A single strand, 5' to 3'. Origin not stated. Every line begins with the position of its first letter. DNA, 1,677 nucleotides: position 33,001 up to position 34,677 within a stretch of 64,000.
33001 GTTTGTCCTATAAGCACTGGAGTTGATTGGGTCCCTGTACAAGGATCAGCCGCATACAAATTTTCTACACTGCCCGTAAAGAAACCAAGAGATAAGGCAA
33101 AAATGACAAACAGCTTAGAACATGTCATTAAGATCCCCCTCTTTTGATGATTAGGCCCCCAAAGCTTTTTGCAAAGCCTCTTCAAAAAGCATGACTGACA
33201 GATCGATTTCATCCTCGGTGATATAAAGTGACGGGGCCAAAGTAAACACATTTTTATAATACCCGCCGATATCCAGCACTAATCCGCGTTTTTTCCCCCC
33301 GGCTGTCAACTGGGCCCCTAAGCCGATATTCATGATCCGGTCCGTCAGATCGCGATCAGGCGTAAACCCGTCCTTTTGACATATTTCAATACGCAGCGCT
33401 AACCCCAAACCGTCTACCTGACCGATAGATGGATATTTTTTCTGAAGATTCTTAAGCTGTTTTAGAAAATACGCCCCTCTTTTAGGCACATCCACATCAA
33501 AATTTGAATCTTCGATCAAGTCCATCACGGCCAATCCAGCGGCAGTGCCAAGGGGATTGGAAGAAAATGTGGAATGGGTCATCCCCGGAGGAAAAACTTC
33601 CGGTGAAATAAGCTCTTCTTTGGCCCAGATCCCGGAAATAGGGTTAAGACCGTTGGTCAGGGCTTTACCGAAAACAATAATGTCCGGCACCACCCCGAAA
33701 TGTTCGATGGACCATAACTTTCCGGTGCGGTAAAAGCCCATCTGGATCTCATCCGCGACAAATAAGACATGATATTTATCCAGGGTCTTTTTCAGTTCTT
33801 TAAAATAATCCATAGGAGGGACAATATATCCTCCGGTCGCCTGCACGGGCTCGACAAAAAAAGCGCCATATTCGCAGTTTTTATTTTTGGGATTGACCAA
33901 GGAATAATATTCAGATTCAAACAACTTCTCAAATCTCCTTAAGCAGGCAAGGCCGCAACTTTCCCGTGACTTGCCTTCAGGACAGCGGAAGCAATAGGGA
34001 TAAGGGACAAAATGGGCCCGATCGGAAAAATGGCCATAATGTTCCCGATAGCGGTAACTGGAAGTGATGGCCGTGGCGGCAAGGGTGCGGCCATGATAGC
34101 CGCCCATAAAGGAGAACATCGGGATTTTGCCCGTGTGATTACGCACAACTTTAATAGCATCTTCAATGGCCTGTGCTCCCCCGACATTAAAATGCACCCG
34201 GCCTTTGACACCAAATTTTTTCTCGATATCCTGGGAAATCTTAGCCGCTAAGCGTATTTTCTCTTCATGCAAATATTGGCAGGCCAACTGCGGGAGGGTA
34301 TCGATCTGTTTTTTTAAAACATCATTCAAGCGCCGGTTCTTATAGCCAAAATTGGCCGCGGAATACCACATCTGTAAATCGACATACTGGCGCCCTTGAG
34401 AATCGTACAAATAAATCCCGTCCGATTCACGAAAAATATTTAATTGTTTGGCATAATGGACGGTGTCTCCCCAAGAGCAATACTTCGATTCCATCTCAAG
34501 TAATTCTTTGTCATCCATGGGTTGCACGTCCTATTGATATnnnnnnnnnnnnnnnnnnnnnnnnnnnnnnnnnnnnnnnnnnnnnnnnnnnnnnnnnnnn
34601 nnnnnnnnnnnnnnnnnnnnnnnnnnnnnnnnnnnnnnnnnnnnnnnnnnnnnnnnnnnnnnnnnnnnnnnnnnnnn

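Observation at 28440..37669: Orphan lipid-type cluster: dedicated KAS + ACP + hydrolase + HAD phosphatase + omega-aminotransferase, facing an acyltransferase, a transporter pair and a membrane aminopropyltransferase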

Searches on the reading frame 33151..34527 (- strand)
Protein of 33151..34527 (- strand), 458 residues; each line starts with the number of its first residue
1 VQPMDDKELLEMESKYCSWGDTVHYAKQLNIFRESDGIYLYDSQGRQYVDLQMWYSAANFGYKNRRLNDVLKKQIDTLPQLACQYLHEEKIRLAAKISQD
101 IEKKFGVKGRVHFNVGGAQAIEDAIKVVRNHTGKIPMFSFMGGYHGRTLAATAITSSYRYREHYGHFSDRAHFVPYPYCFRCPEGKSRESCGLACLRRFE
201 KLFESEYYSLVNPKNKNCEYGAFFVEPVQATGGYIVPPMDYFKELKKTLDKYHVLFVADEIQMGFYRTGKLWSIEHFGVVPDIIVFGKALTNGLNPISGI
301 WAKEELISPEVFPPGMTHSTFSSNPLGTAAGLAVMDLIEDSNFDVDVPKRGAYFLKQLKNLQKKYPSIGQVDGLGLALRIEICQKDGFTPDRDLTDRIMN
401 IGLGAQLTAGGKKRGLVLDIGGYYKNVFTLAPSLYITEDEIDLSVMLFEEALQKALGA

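Call 3: search_protein_families(library=pfam, proteins=[window:33151-34527:-])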
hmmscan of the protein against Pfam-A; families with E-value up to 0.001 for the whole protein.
window:33151-34527:- (458 aa): 1 family
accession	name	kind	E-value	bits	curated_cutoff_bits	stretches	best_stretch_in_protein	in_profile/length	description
PF00202.27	Aminotran_3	-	2.7e-78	263.9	30.5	1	29-452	10-403/403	Aminotransferase class-III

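Call 4: search_protein_families(library=ncbifam, proteins=[window:33151-34527:-])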
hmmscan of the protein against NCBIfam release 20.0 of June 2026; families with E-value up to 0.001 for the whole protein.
window:33151-34527:- (458 aa): 69 families (the best 25 are shown)
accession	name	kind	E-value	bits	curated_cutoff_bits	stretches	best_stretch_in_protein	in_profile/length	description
NF004426.0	PRK05769.1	equivalog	4.6e-87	292.6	552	1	8-454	19-439/441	acetyl ornithine aminotransferase family protein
NF005993.0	PRK08117.1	subfamily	7.8e-87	291.7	574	1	26-454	24-429/433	aspartate aminotransferase family protein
NF006228.0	PRK08360.1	equivalog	5e-82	275.9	608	1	4-453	1-425/443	aspartate aminotransferase family protein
NF049939.1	HyAminethphonNHLyPbfA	equivalog_domain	2.7e-73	246.9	525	1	29-454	44-441/442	(R)-1-hydroxy-2-aminoethylphosphonate ammonia-lyase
NF005376.0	PRK06918.1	equivalog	2.7e-73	246.9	676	1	30-455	38-444/451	4-aminobutyrate--2-oxoglutarate transaminase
NF045634.1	LeuMetRace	equivalog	3.3e-70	237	800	1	4-453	1-425/432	leucine/methionine racemase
NF005393.0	PRK06938.1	subfamily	3.1e-68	230.3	671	1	5-456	27-466/469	diaminobutyrate--2-oxoglutarate transaminase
NF004755.0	PRK06082.1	equivalog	2.8e-66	223.9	467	1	29-455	55-452/459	aspartate aminotransferase family protein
TIGR00707.1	argD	subfamily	2.8e-66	223.9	410.05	2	220-452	171-380/381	acetylornithine/succinylornithine family transaminase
TIGR00700.1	GABAtrnsam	equivalog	3.1e-66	223.7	506.65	1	33-453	20-419/420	4-aminobutyrate--2-oxoglutarate transaminase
NF006368.0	PRK08593.1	equivalog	1.1e-63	215.4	570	1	5-454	5-431/448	aspartate aminotransferase family protein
NF004718.0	PRK06062.1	subfamily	1.3e-62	211.8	472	1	27-454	37-448/454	hypothetical protein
NF005692.0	PRK07495.1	equivalog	1.4e-60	205.1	724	1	37-455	31-422/425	4-aminobutyrate--2-oxoglutarate transaminase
NF004171.0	PRK05639.1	equivalog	5.7e-60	203.4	639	1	7-456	16-445/457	alanine/serine racemase family protein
NF005375.0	PRK06917.1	equivalog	6.1e-60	203.2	535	1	31-455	17-439/448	aspartate aminotransferase family protein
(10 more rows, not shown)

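Call 14: search_solved_structures(query=window:33151-34527:-, max_evalue=1e-20)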
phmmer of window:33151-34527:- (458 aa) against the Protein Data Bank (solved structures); distinct sequences matched with E-value up to 1e-20: 143 (the best 60 are shown).
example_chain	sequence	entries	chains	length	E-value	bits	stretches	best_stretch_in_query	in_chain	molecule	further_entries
9wqz_A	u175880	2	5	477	4.8e-58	200.3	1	7-456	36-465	Alanine/serine racemase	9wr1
7vno_A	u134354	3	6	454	3.9e-56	194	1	28-453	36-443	454aa long hypothetical 4-aminobutyrate aminotransferase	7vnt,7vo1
9wrf_A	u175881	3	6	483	1.8e-53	185.2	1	8-456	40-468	Broad substrate specificity amino-acid racemase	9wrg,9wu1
2eo5_A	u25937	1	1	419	5e-50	173.9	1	34-374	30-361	419aa long hypothetical aminotransferase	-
3n5m_A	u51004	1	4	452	8e-48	166.6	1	7-452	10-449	Adenosylmethionine-8-amino-7-oxononanoate aminotransferase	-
7jh3_A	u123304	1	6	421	9.2e-46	159.8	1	30-452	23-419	4-aminobutyrate aminotransferase PuuE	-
5kr6_A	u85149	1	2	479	9.5e-45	156.5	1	31-452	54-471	4-aminobutyrate transaminase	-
5kr4_A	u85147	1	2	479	2e-43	152.1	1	34-453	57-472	4-aminobutyrate transaminase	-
5kr3_A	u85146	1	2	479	3e-43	151.5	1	31-453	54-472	4-aminobutyrate transaminase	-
5wya_A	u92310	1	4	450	3.6e-43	151.3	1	8-401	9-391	Isoleucine 2-epimerase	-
4ysn_A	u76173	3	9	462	3.8e-43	151.2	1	7-401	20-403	Putative 4-aminobutyrate aminotransferase | Isoleucine 2-epimerase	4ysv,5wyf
5ll2_A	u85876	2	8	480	4.4e-43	151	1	8-401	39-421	Isoleucine 2-epimerase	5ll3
5kqw_A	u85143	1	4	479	4.8e-43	150.9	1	31-453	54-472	4-aminobutyrate transaminase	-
6wj8_A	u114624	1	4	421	6.4e-43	150.4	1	34-397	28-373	4-aminobutyrate aminotransferase PuuE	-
3q8n_A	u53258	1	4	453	2.9e-42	148.3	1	37-442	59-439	4-aminobutyrate transaminase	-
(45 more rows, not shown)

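Call 46: find_homologous_proteins(query=window:33151-34527:-, max_evalue=1e-30)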
Query window:33151-34527:- (458 aa): 6233 proteins with E <= 1e-30 among 8000 candidates; the best 120 are listed.
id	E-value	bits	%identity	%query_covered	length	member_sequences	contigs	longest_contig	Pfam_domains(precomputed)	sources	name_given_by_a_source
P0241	0.0e+0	1061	100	99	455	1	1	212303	PF00202.28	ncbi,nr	ncbi:MAG: aminotransferase class III-fold pyridoxal phosphate-dependent enzyme [Candidatus Omnitroph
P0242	6.2e-286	967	89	100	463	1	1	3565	PF00202.28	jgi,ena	-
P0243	5.5e-284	960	89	100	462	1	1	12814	PF00202.28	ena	-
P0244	2.2e-281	951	88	99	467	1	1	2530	PF00202.28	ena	-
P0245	2.9e-281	951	88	100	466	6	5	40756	PF00202.28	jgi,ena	-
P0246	7.4e-281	950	89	99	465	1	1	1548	PF00202.28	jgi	-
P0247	7.4e-281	950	89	99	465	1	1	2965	PF00202.28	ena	-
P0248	1.0e-280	949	86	100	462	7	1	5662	PF00202.28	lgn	-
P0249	2.1e-276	935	87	99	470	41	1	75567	PF00202.28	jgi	-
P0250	9.8e-276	933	86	99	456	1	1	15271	PF00202.28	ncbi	-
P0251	2.3e-273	925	87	100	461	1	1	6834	PF00202.28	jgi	-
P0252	7.4e-272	920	85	99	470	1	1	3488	PF00202.28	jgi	jgi:4-aminobutyrate aminotransferase-like enzyme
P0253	1.5e-269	913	84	99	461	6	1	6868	PF00202.28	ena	-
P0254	2.3e-267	905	84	99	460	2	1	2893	PF00202.28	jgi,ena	-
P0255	3.2e-266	902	84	99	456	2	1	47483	PF00202.28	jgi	-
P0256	7.7e-265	897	83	99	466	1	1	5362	PF00202.28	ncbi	-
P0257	1.1e-256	870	80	99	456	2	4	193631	PF00202.28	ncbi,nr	ncbi:MAG: aminotransferase class III-fold pyridoxal phosphate-dependent enzyme [Candidatus Omnitroph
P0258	5.3e-256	868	80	99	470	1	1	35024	PF00202.28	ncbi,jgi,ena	jgi:4-aminobutyrate aminotransferase-like enzyme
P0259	3.1e-255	865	79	99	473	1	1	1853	PF00202.28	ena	-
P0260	1.9e-254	863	80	99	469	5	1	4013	PF00202.28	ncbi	-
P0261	2.4e-253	859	80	98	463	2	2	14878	PF00202.28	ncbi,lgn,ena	-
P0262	1.1e-251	854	81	99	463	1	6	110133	PF00202.28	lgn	-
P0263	6.2e-251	851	79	98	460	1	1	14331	PF00202.28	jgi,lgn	-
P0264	1.4e-250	850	90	88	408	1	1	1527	PF00202.28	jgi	jgi:4-aminobutyrate aminotransferase-like enzyme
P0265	2.6e-250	849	80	99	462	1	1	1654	PF00202.28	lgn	-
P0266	8.0e-249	844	79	99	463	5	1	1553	PF00202.28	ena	-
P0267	8.5e-247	837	77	99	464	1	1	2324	PF00202.28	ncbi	-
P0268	1.1e-246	837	76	99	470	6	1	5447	PF00202.28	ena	-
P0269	1.1e-246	837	77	99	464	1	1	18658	PF00202.28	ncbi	-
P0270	2.4e-246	836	76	99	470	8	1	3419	PF00202.28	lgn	-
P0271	3.9e-246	835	77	99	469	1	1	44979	PF00202.28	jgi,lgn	-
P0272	2.5e-245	833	77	99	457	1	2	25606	PF00202.28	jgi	jgi:4-aminobutyrate aminotransferase-like enzyme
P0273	4.7e-245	832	77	99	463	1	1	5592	PF00202.28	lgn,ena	-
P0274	8.3e-245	831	76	99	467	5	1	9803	PF00202.28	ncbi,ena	-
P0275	3.2e-244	829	76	99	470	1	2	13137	PF00202.28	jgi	jgi:4-aminobutyrate aminotransferase-like enzyme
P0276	3.5e-244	829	76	99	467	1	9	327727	PF00202.28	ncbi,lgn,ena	-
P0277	9.7e-244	827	76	99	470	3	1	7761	PF00202.28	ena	-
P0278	3.6e-243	826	75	99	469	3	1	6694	PF00202.28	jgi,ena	-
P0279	2.0e-242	823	75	99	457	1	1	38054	PF00202.28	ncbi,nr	ncbi:MAG: aminotransferase class III-fold pyridoxal phosphate-dependent enzyme [Candidatus Omnitroph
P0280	2.2e-242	823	75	99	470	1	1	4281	PF00202.28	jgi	jgi:4-aminobutyrate aminotransferase / (S)-3-amino-2-methylpropionate transaminase / 5-aminovalerate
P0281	2.3e-242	823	76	99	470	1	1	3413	PF00202.28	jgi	jgi:4-aminobutyrate aminotransferase-like enzyme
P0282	2.9e-242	823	76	99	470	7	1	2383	PF00202.28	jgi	-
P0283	5.7e-242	822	76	99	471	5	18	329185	PF00202.28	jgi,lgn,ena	-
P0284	6.2e-242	821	76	99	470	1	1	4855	PF00202.28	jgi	-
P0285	6.5e-242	821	75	99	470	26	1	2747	PF00202.28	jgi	jgi:4-aminobutyrate aminotransferase/(S)-3-amino-2-methylpropionate transaminase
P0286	7.8e-242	821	75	99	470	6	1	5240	PF00202.28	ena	-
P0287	2.9e-241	819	76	98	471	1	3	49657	PF00202.28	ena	-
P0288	3.1e-241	819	75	97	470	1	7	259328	PF00202.28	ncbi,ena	-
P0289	3.7e-241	819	76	99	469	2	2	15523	PF00202.28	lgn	-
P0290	4.1e-241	819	75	99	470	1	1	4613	PF00202.28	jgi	-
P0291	5.8e-241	818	76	99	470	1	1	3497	PF00202.28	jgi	jgi:4-aminobutyrate aminotransferase-like enzyme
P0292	8.3e-241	818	75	99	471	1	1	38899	PF00202.28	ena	-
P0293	8.7e-241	818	75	99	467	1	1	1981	PF00202.28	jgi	jgi:4-aminobutyrate aminotransferase-like enzyme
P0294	1.3e-240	817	75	97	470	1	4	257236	PF00202.28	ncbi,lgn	-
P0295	1.5e-240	817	75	99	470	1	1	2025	PF00202.28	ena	-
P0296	2.0e-240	817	75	98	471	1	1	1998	PF00202.28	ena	-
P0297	2.5e-240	816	75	99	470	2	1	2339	PF00202.28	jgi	jgi:4-aminobutyrate aminotransferase/(S)-3-amino-2-methylpropionate transaminase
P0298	2.7e-240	816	75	99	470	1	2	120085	PF00202.28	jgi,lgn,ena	jgi:4-aminobutyrate aminotransferase-like enzyme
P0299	2.8e-240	816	75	99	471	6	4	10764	PF00202.28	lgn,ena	-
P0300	3.7e-240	816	75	99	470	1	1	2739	PF00202.28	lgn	-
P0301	5.0e-240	815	75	98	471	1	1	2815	PF00202.28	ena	-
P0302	1.0e-239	814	73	100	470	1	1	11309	PF00202.28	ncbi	-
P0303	1.2e-239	814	76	98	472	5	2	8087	PF00202.28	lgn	-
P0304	1.3e-239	814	75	98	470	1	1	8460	PF00202.28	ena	-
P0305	2.3e-239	813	75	99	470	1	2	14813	PF00202.28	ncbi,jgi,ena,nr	ncbi:MAG TPA: aspartate aminotransferase family protein [Opitutaceae bacterium]|nr:aspartate aminotr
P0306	3.4e-239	812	74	100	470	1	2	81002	PF00202.28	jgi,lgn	jgi:4-aminobutyrate aminotransferase / (S)-3-amino-2-methylpropionate transaminase / 5-aminovalerate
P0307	4.0e-239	812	76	98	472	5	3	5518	PF00202.28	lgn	-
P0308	4.2e-239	812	74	100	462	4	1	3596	PF00202.28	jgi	jgi:4-aminobutyrate aminotransferase-like enzyme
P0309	4.3e-239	812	75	99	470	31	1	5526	PF00202.28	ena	-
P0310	4.5e-239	812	75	99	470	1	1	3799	PF00202.28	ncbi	-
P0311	9.5e-239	811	76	98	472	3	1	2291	PF00202.28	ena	-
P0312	1.2e-238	811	75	99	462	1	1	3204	PF00202.28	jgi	jgi:4-aminobutyrate aminotransferase-like enzyme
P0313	1.2e-238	811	74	100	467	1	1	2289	PF00202.28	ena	-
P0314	1.5e-238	810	75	97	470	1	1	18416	PF00202.28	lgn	-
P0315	1.9e-238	810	75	99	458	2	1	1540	PF00202.28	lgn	-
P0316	2.1e-238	810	74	99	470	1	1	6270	PF00202.28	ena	-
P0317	3.3e-238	809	74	100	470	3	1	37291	PF00202.28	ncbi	-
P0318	3.3e-238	809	75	99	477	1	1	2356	PF00202.28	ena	-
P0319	6.8e-238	808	74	99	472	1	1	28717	PF00202.28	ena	-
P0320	7.5e-238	808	74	99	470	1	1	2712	PF00202.28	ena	-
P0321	8.2e-238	808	75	98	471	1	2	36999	PF00202.28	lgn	-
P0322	1.2e-237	807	73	99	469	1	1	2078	PF00202.28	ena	-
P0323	1.6e-237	807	75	97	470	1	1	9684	PF00202.28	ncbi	-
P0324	3.1e-237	806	73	98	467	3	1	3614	PF00202.28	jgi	-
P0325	3.5e-237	806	75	98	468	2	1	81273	PF00202.28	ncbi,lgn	-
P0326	1.1e-236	804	73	99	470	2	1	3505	PF00202.28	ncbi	-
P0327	2.1e-236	803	74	100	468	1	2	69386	PF00202.28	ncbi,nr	ncbi:MAG: aminotransferase class III-fold pyridoxal phosphate-dependent enzyme [Candidatus Omnitroph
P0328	2.8e-236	803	74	99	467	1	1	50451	PF00202.28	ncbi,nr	ncbi:MAG: aspartate aminotransferase family protein [Candidatus Omnitrophica bacterium]|nr:aspartate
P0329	3.5e-236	802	74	99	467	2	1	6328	PF00202.28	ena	-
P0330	6.4e-236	802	72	99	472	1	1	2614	PF00202.28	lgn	-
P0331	1.1e-235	801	73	99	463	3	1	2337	PF00202.28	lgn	-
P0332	1.7e-235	800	73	100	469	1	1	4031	PF00202.28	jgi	jgi:4-aminobutyrate aminotransferase-like enzyme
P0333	1.8e-235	800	73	98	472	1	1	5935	PF00202.28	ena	-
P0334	1.8e-235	800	74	99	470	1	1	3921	PF00202.28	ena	-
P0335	2.0e-235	800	73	99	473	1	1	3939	PF00202.28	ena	-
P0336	2.3e-235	800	72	100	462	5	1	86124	PF00202.28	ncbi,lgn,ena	-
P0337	4.3e-235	799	73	100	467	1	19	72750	PF00202.28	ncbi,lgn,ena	-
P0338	4.5e-235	799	72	98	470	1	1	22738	PF00202.28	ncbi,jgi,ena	ncbi:MAG: aminotransferase class III-fold pyridoxal phosphate-dependent enzyme [Candidatus Omnitroph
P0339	4.9e-235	799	73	99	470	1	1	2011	PF00202.28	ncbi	-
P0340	5.5e-235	799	72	99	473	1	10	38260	PF00202.28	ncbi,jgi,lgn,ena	ncbi:MAG: aminotransferase class III-fold pyridoxal phosphate-dependent enzyme [Candidatus Omnitroph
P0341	6.7e-235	798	72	99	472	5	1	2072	PF00202.28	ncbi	-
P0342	9.2e-235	798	74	98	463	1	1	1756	PF00202.28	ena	-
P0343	2.5e-234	796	72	99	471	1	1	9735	PF00202.28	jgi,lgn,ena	-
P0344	3.4e-234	796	73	99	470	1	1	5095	PF00202.28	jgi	jgi:4-aminobutyrate aminotransferase-like enzyme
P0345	4.3e-234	796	73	98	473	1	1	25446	PF00202.28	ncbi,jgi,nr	ncbi:MAG: aminotransferase class III-fold pyridoxal phosphate-dependent enzyme [Candidatus Omnitroph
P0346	5.7e-234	795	72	99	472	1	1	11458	PF00202.28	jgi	-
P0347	6.2e-234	795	72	99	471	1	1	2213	PF00202.28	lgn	-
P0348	8.0e-234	795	72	98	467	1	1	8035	PF00202.28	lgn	-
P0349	1.0e-233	794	71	100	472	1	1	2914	PF00202.28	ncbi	-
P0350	1.3e-233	794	74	97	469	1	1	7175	PF00202.28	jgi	jgi:4-aminobutyrate aminotransferase / (S)-3-amino-2-methylpropionate transaminase / 5-aminovalerate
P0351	1.6e-233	794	72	98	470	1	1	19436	PF00202.28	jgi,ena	-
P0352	1.9e-233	793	73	100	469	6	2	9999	PF00202.28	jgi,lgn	jgi:4-aminobutyrate aminotransferase-like enzyme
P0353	1.9e-233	793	72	98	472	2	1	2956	PF00202.28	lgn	-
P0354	2.0e-233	793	74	98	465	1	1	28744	PF00202.28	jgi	jgi:4-aminobutyrate aminotransferase/(S)-3-amino-2-methylpropionate transaminase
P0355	2.1e-233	793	72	99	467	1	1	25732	PF00202.28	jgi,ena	-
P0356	3.2e-233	793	71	99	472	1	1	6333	PF00202.28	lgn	-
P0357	3.7e-233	793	72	97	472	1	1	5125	PF00202.28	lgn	-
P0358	5.0e-233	792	72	98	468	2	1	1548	PF00202.28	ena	-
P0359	7.5e-233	792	72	98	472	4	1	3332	PF00202.28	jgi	-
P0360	7.8e-233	791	71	99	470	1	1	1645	PF00202.28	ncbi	-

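Call 47: find_encoding_contigs(protein=P0283, flank=10000, max_places=2)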
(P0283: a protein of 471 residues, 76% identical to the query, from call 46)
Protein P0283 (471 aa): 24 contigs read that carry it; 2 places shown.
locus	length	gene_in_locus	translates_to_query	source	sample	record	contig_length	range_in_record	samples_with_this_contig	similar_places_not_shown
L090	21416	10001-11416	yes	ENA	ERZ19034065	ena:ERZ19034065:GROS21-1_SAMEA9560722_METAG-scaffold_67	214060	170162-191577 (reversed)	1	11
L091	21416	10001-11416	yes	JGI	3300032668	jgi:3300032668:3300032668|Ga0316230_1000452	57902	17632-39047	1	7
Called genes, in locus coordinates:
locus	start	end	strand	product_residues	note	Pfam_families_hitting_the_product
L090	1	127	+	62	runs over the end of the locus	-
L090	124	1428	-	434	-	PF00278:Orn_DAP_Arg_deC, PF01168:Ala_racemase_N, PF02784:Orn_Arg_deC_N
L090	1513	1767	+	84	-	-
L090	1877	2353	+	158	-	PF03168:LEA_2 (weak)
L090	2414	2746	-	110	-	-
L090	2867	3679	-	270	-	PF13085:Fer2_3, PF00111:Fer2 (weak), PF12838:Fer4_7 (weak), PF13183:Fer4_8 (weak)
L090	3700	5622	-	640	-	PF00890:FAD_binding_2, PF01134:GIDA (faint), PF01266:DAO (weak), PF07992:Pyr_redox_2 (faint), PF02910:Succ_DH_flav_C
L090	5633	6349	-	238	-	PF01127:Sdh_cyt (faint)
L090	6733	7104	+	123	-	PF00550:PP-binding (weak)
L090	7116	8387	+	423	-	PF00109:ketoacyl-synt, PF02801:Ketoacyl-synt_C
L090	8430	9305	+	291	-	PF12146:Hydrolase_4, PF00561:Abhydrolase_1, PF12697:Abhydrolase_6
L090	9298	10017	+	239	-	PF06888:Put_Phosphatase (weak), PF12710:HAD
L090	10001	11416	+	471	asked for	PF00202:Aminotran_3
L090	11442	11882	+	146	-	PF00892:EamA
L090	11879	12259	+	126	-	PF00892:EamA (weak)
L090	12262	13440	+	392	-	PF04339:FemAB_like (weak), PF13480:Acetyltransf_6 (weak)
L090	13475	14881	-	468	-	-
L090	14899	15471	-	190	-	PF00293:NUDIX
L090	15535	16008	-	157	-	PF01476:LysM (weak)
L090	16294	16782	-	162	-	PF13302:Acetyltransf_3, PF00583:Acetyltransf_1, PF13673:Acetyltransf_10, PF13508:Acetyltransf_7, PF08445:FR47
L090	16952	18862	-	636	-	PF00144:Beta-lactamase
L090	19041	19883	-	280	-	PF01135:PCMT (weak), PF13489:Methyltransf_23 (faint), PF02353:CMAS (weak), PF13847:Methyltransf_31, PF08241:Methyltransf_11, PF13649:Methyltransf_25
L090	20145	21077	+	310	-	PF01636:APH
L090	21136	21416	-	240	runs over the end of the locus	PF09976:TPR_21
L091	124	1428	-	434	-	PF00278:Orn_DAP_Arg_deC, PF01168:Ala_racemase_N, PF02784:Orn_Arg_deC_N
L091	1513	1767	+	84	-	-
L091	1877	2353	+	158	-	PF03168:LEA_2 (weak)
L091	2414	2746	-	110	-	-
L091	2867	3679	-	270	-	PF13085:Fer2_3, PF00111:Fer2 (weak), PF12838:Fer4_7 (weak), PF13183:Fer4_8 (weak)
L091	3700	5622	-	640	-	PF00890:FAD_binding_2, PF01134:GIDA (faint), PF01266:DAO (faint), PF07992:Pyr_redox_2 (faint), PF02910:Succ_DH_flav_C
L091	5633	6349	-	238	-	PF01127:Sdh_cyt (faint)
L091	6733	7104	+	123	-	PF00550:PP-binding (weak)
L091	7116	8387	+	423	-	PF00109:ketoacyl-synt, PF02801:Ketoacyl-synt_C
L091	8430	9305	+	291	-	PF12146:Hydrolase_4, PF00561:Abhydrolase_1, PF12697:Abhydrolase_6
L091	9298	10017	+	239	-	PF06888:Put_Phosphatase (weak), PF12710:HAD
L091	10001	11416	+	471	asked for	PF00202:Aminotran_3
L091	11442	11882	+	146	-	PF00892:EamA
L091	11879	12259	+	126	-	PF00892:EamA (weak)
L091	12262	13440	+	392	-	PF04339:FemAB_like (weak), PF13480:Acetyltransf_6 (weak)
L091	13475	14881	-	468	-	-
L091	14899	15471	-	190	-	PF00293:NUDIX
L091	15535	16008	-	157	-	PF01476:LysM (weak)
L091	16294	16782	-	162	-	PF13302:Acetyltransf_3, PF00583:Acetyltransf_1, PF13673:Acetyltransf_10, PF13508:Acetyltransf_7, PF08445:FR47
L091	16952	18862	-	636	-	PF00144:Beta-lactamase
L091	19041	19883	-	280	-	PF01135:PCMT (weak), PF13489:Methyltransf_23 (faint), PF02353:CMAS (weak), PF13847:Methyltransf_31, PF08241:Methyltransf_11, PF13649:Methyltransf_25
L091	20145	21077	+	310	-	PF01636:APH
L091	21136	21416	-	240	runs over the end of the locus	PF09976:TPR_21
